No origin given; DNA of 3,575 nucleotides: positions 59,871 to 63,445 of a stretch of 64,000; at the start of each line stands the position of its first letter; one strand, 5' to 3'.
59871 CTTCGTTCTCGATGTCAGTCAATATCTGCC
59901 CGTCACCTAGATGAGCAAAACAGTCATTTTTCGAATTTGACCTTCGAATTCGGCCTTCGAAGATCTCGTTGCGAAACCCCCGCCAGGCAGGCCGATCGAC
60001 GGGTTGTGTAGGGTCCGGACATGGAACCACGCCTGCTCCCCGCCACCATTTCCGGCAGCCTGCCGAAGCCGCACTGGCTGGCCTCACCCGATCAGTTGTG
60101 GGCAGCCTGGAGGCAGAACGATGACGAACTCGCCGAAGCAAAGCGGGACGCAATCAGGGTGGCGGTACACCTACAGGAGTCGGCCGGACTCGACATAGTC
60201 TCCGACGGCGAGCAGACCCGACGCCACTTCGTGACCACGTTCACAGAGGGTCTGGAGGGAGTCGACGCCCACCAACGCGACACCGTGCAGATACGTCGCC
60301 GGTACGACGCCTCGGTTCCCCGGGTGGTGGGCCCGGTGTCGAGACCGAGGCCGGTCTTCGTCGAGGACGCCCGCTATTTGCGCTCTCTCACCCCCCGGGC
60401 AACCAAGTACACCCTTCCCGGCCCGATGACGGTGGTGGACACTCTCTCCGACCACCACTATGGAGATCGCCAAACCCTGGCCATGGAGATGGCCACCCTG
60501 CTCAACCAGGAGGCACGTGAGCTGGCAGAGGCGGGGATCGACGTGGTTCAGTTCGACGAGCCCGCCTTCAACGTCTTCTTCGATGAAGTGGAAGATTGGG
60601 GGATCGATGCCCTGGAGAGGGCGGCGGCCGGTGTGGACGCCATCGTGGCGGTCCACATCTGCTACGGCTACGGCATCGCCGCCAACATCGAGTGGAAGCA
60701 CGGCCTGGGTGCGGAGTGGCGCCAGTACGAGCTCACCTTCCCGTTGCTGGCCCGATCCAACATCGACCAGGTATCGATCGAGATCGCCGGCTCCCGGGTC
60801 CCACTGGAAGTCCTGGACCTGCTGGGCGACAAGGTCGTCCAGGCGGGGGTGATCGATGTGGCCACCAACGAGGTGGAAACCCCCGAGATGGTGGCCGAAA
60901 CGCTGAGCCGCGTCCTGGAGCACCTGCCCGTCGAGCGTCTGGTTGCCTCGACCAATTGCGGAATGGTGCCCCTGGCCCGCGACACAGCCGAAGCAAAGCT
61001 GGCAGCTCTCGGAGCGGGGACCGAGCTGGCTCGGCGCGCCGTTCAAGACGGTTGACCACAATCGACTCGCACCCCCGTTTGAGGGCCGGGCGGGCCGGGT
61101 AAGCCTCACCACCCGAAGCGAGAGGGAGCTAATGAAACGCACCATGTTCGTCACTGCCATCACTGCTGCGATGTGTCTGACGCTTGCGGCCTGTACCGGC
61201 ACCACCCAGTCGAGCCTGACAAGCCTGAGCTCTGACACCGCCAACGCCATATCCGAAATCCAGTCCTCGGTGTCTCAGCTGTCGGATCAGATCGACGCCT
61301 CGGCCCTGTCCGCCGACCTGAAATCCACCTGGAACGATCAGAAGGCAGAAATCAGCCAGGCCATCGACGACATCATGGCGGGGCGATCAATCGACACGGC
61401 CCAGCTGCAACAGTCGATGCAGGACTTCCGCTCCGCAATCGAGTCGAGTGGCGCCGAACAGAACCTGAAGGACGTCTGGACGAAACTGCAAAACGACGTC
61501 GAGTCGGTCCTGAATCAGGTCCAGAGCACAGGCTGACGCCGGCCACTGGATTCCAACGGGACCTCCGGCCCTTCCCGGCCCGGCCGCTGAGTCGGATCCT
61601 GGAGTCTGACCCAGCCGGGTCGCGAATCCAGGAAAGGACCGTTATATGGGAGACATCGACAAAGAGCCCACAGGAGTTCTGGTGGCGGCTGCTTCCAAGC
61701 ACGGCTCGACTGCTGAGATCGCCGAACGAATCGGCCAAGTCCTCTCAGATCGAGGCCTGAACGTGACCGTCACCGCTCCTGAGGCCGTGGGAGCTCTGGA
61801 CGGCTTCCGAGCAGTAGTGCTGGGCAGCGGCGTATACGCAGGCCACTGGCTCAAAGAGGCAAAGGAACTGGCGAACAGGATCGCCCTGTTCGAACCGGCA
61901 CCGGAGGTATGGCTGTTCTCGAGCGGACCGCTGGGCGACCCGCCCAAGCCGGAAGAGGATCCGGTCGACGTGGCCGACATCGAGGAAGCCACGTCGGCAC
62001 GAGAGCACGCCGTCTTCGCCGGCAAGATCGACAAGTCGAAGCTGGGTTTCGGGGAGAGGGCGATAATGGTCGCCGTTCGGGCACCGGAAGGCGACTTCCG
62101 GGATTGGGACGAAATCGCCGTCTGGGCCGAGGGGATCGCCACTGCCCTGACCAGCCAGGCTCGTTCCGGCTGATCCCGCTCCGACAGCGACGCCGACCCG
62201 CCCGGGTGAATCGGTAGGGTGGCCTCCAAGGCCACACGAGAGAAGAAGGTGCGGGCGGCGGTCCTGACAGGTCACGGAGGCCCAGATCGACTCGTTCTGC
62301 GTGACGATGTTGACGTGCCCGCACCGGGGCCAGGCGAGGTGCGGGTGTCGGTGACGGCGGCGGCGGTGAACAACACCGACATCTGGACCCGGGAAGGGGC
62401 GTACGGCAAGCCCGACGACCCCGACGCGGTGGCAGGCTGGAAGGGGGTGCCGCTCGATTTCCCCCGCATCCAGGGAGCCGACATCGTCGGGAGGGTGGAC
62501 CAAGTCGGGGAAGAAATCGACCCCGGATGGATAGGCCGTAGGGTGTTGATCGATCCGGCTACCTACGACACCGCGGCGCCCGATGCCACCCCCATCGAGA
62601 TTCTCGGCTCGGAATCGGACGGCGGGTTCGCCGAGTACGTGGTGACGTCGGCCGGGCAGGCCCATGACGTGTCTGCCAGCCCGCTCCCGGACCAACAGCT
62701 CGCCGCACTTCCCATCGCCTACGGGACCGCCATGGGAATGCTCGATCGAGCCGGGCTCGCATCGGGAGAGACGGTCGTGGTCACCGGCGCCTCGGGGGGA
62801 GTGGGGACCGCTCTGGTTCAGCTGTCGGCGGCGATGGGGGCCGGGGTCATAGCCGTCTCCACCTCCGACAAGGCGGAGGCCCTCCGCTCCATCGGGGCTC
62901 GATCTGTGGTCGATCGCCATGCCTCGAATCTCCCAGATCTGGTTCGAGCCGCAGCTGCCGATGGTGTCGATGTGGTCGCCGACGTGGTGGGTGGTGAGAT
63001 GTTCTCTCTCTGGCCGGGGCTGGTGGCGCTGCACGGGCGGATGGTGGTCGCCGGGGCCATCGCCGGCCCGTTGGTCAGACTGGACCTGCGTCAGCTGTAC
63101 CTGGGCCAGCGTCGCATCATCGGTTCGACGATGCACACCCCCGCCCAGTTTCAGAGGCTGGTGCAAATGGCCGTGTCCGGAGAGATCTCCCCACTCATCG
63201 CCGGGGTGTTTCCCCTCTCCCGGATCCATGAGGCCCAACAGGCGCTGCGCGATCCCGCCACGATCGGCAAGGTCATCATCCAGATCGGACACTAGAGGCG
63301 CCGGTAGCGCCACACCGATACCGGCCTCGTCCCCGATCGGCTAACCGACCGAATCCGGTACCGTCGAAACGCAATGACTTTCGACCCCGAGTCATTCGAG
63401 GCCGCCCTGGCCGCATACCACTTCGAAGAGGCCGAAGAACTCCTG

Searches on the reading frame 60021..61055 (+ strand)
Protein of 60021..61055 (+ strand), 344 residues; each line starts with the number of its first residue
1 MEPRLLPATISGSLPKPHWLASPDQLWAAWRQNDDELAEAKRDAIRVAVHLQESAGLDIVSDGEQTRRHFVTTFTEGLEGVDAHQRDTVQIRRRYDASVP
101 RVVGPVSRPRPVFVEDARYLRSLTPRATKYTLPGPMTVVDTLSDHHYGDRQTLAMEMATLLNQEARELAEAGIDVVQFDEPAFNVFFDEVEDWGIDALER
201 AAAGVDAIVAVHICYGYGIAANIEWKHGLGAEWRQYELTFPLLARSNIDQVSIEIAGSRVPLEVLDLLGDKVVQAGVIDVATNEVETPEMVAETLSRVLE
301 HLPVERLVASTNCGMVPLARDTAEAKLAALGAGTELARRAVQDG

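Call 94: search_protein_families(library=pfam, proteins=[window:60021-61055:+], max_evalue=0.00001)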
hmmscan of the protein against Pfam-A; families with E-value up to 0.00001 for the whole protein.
window:60021-61055:+ (344 aa): 1 family
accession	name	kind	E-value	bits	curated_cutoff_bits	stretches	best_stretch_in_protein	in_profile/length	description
PF01717.24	Meth_synt_2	-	2.4e-37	129.4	21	1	7-328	2-316/324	Cobalamin-independent synthase, Catalytic domain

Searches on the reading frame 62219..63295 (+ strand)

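Call 94: search_protein_families(library=pfam, proteins=[window:62219-63295:+], max_evalue=0.00001)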
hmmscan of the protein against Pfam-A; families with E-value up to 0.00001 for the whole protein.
window:62219-63295:+ (358 aa): 3 families
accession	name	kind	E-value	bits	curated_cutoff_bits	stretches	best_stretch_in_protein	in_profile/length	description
PF00107.32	ADH_zinc_N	-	1.9e-22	80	31.8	1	194-318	1-127/129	Zinc-binding dehydrogenase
PF08240.17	ADH_N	-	1e-14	55.1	23.5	1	37-151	1-102/104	Alcohol dehydrogenase GroES-like domain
PF13602.12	ADH_zinc_N_2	-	1.2e-13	52.6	27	1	226-354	2-134/134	Zinc-binding dehydrogenase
